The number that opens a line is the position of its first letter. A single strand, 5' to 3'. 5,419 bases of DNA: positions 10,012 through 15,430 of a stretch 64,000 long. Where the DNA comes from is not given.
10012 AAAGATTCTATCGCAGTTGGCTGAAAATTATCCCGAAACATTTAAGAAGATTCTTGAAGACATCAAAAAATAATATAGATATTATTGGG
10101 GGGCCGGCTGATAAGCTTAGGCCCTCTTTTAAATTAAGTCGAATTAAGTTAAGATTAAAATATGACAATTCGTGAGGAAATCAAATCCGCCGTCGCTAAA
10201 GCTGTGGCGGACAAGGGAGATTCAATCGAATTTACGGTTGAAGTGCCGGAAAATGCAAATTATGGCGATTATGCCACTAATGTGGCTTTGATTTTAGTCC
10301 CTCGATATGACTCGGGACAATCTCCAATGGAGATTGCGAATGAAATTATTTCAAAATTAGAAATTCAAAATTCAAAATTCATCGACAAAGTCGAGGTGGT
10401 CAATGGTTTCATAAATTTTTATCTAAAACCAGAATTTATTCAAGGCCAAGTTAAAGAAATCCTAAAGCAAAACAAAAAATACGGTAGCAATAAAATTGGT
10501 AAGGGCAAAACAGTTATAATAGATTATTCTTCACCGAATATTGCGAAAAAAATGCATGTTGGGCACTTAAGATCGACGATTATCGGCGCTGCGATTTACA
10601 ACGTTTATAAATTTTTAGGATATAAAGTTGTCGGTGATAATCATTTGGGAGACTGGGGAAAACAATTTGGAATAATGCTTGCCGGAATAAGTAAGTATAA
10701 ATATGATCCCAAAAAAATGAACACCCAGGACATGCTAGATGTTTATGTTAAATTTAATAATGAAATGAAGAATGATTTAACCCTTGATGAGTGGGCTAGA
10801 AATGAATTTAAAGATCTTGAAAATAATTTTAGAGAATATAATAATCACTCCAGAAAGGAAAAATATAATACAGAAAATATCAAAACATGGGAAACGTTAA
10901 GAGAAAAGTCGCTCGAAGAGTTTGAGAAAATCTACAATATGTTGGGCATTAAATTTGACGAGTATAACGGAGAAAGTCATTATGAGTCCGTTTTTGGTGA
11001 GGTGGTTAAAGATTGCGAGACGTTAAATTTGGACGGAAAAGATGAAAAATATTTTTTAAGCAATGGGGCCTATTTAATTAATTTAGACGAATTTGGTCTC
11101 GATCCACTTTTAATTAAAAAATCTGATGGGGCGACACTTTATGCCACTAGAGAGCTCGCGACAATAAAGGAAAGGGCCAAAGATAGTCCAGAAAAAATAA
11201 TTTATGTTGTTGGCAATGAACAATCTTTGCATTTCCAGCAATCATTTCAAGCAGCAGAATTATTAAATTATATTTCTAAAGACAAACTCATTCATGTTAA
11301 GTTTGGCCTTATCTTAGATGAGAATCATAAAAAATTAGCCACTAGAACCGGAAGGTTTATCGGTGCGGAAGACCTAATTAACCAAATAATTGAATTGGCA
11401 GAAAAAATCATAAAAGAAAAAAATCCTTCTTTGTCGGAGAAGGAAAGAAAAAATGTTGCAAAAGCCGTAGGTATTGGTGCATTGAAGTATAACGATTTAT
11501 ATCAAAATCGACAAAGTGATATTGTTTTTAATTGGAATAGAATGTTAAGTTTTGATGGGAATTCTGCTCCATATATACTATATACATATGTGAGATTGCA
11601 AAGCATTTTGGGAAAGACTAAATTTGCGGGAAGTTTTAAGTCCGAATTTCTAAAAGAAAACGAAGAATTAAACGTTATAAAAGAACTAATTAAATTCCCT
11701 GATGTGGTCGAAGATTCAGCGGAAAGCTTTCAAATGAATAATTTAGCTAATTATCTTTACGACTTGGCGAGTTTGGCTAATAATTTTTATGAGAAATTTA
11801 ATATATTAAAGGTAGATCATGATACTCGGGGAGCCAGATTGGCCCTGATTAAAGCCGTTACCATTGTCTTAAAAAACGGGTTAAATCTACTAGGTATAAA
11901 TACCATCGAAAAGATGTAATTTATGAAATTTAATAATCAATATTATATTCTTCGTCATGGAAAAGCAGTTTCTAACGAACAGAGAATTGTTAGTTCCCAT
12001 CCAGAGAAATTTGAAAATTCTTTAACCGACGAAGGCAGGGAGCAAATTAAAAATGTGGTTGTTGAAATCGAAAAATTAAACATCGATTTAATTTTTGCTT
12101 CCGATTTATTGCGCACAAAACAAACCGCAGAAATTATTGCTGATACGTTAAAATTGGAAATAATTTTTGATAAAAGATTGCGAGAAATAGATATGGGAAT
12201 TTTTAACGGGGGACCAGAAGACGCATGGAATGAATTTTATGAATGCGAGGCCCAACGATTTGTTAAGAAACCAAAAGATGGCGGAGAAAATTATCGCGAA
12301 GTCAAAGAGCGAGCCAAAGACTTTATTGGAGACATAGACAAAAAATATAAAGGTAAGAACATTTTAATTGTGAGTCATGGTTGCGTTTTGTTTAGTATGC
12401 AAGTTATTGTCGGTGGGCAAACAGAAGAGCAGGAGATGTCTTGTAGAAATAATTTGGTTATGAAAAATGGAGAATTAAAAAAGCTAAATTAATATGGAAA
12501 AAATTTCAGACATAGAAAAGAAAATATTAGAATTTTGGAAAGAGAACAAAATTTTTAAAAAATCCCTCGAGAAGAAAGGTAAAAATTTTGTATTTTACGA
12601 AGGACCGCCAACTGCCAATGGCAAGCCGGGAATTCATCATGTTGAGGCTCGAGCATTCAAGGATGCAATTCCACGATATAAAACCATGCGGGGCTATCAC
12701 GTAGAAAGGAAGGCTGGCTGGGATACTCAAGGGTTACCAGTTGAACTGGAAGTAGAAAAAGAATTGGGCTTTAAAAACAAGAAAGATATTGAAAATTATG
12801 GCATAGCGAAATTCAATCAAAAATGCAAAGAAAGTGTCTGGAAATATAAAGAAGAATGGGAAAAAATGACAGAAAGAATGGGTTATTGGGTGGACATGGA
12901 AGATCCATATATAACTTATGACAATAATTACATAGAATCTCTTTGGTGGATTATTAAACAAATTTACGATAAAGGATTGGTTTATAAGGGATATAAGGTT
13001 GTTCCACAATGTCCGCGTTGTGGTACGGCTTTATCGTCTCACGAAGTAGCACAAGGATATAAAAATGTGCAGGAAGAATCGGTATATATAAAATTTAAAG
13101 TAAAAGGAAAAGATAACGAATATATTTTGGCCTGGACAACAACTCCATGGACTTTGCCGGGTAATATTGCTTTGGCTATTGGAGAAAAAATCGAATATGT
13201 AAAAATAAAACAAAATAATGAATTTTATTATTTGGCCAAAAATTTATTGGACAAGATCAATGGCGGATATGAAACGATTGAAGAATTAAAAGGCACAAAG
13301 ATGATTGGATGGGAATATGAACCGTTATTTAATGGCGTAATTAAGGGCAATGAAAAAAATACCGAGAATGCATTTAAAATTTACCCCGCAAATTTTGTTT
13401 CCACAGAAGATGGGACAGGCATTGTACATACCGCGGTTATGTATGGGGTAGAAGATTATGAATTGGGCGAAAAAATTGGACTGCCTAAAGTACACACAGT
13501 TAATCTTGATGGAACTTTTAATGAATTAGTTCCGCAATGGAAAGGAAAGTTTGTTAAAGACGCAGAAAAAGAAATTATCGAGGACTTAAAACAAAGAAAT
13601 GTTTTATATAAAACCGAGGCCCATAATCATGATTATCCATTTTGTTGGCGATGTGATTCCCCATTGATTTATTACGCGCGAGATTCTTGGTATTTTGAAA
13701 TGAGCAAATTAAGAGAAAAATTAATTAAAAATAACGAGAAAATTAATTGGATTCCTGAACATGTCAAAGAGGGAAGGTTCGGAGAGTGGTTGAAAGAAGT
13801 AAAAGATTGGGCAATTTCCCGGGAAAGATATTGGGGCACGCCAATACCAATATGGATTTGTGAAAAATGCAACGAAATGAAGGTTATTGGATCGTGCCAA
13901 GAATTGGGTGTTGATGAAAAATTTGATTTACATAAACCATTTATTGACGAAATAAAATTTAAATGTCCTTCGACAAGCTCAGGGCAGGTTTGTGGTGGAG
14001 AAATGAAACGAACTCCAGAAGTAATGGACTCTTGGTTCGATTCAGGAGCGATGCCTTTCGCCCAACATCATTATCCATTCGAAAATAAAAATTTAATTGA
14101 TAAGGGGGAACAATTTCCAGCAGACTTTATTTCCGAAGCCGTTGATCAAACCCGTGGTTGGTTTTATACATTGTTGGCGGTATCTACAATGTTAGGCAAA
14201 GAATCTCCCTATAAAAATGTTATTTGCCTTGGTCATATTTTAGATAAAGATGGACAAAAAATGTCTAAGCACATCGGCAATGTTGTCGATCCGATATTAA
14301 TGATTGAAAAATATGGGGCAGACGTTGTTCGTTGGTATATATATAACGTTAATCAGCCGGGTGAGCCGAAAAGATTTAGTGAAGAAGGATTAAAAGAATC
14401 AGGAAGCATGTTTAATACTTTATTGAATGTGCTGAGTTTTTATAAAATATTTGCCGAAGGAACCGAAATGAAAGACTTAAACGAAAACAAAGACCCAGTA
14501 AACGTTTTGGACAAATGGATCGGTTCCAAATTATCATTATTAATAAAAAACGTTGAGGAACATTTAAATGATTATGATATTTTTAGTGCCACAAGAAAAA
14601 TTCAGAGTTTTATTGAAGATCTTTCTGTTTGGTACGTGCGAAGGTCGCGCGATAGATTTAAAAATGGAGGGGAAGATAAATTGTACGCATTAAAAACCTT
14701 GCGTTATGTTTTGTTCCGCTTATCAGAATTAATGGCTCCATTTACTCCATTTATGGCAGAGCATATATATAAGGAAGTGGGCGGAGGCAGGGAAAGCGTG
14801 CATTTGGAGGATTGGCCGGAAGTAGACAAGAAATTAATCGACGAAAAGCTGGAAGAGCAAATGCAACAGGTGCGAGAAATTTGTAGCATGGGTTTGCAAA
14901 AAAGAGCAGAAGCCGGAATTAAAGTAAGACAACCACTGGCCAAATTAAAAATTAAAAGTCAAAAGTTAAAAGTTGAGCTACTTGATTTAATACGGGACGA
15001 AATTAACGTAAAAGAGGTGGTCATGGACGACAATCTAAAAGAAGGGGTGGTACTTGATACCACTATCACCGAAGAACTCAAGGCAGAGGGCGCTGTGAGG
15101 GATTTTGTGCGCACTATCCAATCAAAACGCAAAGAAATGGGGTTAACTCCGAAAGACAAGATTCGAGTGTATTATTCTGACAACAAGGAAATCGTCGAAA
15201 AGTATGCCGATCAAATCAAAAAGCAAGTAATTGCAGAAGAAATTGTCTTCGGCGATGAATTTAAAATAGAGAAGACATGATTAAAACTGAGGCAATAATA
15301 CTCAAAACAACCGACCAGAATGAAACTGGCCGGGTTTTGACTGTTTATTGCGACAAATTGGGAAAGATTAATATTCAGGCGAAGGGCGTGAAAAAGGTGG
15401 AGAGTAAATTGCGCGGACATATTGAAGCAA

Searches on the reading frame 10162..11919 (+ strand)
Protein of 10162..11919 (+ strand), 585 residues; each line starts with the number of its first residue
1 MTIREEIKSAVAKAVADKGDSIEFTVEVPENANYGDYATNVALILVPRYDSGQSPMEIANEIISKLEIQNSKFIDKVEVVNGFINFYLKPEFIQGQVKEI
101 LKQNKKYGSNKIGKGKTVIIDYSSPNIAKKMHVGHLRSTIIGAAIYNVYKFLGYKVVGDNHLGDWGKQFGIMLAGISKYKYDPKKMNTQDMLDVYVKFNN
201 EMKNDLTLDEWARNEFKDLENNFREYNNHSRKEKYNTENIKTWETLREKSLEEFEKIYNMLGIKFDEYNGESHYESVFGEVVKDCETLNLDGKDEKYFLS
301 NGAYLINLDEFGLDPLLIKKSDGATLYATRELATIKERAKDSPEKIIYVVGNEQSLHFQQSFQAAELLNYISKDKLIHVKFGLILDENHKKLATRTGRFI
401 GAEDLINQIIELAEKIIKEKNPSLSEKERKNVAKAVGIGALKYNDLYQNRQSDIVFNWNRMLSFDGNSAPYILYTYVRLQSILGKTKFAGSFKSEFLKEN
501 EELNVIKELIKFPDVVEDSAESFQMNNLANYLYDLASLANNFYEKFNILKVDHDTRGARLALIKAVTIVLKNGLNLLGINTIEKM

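Call 9: search_protein_families(library=pfam, proteins=[window:10162-11919:+])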
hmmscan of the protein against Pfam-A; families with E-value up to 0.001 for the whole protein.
window:10162-11919:+ (585 aa): 3 families
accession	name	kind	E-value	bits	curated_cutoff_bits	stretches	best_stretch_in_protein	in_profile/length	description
PF00750.26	tRNA-synt_1d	-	6.1e-85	285.7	23.3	1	96-458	1-349/349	tRNA synthetases class I (R), catalytic domain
PF05746.21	DALR_1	-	2e-32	112.2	22.3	1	472-585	1-117/117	DALR anticodon binding domain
PF03485.21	Arg_tRNA_synt_N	-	6e-17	62.5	21.5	1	2-88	2-85/85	Arginyl tRNA synthetase N terminal domain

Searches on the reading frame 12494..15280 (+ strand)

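Call 9: search_protein_families(library=pfam, proteins=[window:12494-15280:+])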
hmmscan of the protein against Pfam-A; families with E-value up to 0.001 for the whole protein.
window:12494-15280:+ (928 aa): 4 families
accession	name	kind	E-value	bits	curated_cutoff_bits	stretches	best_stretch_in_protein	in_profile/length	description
PF00133.28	tRNA-synt_1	-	8.3e-126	420.5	22.7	1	10-619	1-405/414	tRNA synthetases class I (I, L, M and V)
PF08264.19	Anticodon_1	-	3.4e-33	115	25.1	1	673-816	1-145/148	Anticodon-binding domain of tRNA ligase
PF19302.4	DUF5915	-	1.3e-18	67.7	27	1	815-924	65-177/195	Domain of unknown function (DUF5915)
PF09334.17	tRNA-synt_1g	-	2.2e-17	63.3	20.1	2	381-452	166-238/391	tRNA synthetases class I (M)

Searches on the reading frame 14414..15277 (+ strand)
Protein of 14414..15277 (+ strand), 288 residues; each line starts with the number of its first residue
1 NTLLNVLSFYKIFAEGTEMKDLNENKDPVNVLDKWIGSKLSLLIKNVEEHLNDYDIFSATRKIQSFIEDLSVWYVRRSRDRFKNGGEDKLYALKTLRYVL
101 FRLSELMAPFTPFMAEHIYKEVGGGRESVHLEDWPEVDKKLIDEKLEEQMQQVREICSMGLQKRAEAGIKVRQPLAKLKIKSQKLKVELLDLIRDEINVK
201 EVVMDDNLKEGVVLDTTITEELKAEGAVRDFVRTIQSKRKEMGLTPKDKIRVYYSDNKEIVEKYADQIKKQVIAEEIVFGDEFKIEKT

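Call 49: search_solved_structures(query=window:14576-15277:+, show_alignments=3, max_evalue=0.01)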
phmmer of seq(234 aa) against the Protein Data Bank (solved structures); distinct sequences matched with E-value up to 0.01: 14.
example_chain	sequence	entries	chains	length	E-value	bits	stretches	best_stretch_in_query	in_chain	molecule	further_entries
8c8u_A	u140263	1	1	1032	1.5e-36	129.9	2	4-152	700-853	Isoleucine--tRNA ligase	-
8c9d_A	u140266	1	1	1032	1.6e-36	129.8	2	4-153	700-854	Isoleucine--tRNA ligase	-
8c8w_A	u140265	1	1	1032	1.6e-36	129.8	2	4-153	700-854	Isoleucine--tRNA ligase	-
8c8v_A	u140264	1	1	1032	1.6e-36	129.8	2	4-153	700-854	Isoleucine--tRNA ligase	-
8wnd_A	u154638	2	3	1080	8.3e-22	81.7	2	3-160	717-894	isoleucine--tRNA ligase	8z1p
9w01_B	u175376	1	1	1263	7.9e-20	75.2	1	3-160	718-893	Isoleucine--tRNA ligase, cytoplasmic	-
1ile_A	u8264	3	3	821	2e-17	67.4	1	5-115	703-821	ISOLEUCYL-TRNA SYNTHETASE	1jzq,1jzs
9wqs_A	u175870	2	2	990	1.1e-16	65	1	3-160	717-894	Isoleucine--tRNA ligase, cytoplasmic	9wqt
7d5c_A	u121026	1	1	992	1.1e-16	64.9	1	3-160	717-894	Isoleucine--tRNA ligase, cytoplasmic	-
6ldk_A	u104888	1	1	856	1e-09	42.2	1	3-104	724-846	Isoleucine--tRNA ligase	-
1gax_A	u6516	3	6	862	5.6e-07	33.2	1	3-121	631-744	VALYL-TRNA SYNTHETASE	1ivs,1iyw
1wz2_A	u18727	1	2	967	6.8e-07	32.9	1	11-103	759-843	Leucyl-tRNA synthetase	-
7wrs_B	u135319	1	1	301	0.0015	22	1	158-213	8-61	Isoleucyl-tRNA synthetase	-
4xkz_A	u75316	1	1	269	0.003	21.1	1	38-118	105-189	Valine-tRNA ligase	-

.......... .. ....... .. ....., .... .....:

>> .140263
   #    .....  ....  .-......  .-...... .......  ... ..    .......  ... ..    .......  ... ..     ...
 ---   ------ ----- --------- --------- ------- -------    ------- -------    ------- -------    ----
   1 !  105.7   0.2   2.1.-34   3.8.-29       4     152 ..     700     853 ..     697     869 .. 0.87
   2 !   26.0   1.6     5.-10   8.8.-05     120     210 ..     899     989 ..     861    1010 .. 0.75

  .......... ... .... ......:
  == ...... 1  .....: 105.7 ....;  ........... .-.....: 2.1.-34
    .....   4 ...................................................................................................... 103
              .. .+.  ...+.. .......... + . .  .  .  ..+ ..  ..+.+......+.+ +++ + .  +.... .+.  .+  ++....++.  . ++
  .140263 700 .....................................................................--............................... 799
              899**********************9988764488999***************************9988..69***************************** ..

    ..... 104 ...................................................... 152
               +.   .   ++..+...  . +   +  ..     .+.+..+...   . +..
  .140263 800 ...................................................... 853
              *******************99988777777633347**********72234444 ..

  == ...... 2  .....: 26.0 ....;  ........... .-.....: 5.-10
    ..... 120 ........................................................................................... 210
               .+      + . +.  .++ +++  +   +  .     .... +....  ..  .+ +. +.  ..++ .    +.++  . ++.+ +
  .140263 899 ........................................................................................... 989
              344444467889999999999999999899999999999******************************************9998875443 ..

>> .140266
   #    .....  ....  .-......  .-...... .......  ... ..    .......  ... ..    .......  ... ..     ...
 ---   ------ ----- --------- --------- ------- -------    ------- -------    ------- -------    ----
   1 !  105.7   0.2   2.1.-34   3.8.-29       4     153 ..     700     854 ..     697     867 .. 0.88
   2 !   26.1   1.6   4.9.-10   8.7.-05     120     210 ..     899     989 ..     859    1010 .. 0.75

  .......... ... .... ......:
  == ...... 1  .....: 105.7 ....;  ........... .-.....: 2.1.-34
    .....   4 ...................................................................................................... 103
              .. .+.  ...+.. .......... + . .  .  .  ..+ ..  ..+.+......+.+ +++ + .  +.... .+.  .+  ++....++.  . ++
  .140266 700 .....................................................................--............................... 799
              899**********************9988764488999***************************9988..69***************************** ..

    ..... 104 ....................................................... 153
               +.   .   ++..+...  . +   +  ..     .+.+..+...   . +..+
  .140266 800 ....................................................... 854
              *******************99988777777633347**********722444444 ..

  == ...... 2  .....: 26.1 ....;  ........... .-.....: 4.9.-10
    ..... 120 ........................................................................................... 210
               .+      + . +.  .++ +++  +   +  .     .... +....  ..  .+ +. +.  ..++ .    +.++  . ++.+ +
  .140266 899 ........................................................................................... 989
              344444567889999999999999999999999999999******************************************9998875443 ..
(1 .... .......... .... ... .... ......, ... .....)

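Call 50: find_homologous_proteins(query=window:14414-15277:+)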
Query window:14414-15277:+ (288 aa): 1115 proteins with E <= 0.001 among 1864 candidates; the best 120 are listed.
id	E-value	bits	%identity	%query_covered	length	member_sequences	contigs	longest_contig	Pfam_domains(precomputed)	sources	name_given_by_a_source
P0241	1.6e-114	401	69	99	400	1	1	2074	PF09334.18,PF08264.20,PF00133.29,PF19302.5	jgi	-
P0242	3.7e-114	399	69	99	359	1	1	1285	PF09334.18,PF08264.20,PF00133.29,PF19302.5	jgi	-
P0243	8.4e-109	382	66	99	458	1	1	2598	PF09334.18,PF08264.20,PF00133.29,PF19302.5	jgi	jgi:isoleucyl-tRNA synthetase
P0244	4.5e-105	370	68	99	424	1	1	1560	PF09334.18,PF08264.20,PF00133.29,PF19302.5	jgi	jgi:isoleucyl-tRNA synthetase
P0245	1.9e-103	364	64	97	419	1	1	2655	PF09334.18,PF08264.20,PF00133.29,PF19302.5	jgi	jgi:isoleucyl-tRNA synthetase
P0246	2.3e-103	364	64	99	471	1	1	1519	PF09334.18,PF08264.20,PF00133.29,PF19302.5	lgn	-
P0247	5.9e-96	340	66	87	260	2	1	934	PF08264.20,PF19302.5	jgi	jgi:isoleucyl-tRNA synthetase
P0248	6.9e-88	313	62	87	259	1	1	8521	PF08264.20,PF19302.5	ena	-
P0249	2.0e-86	308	62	82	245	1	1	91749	PF08264.20,PF19302.5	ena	-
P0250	2.4e-85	305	55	99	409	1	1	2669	PF09334.18,PF08264.20,PF00133.29,PF19302.5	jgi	jgi:isoleucyl-tRNA synthetase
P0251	5.9e-85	304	56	93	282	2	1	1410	PF08264.20,PF19302.5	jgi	-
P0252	1.7e-84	302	56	98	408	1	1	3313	PF09334.18,PF08264.20,PF00133.29,PF19302.5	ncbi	-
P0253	6.6e-76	274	50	100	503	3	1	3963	PF09334.18,PF08264.20,PF00133.29,PF19302.5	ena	-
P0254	9.8e-74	267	51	98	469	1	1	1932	PF09334.18,PF08264.20,PF00133.29,PF19302.5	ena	-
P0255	4.4e-73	265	56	82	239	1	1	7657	PF08264.20,PF19302.5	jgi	jgi:isoleucyl-tRNA synthetase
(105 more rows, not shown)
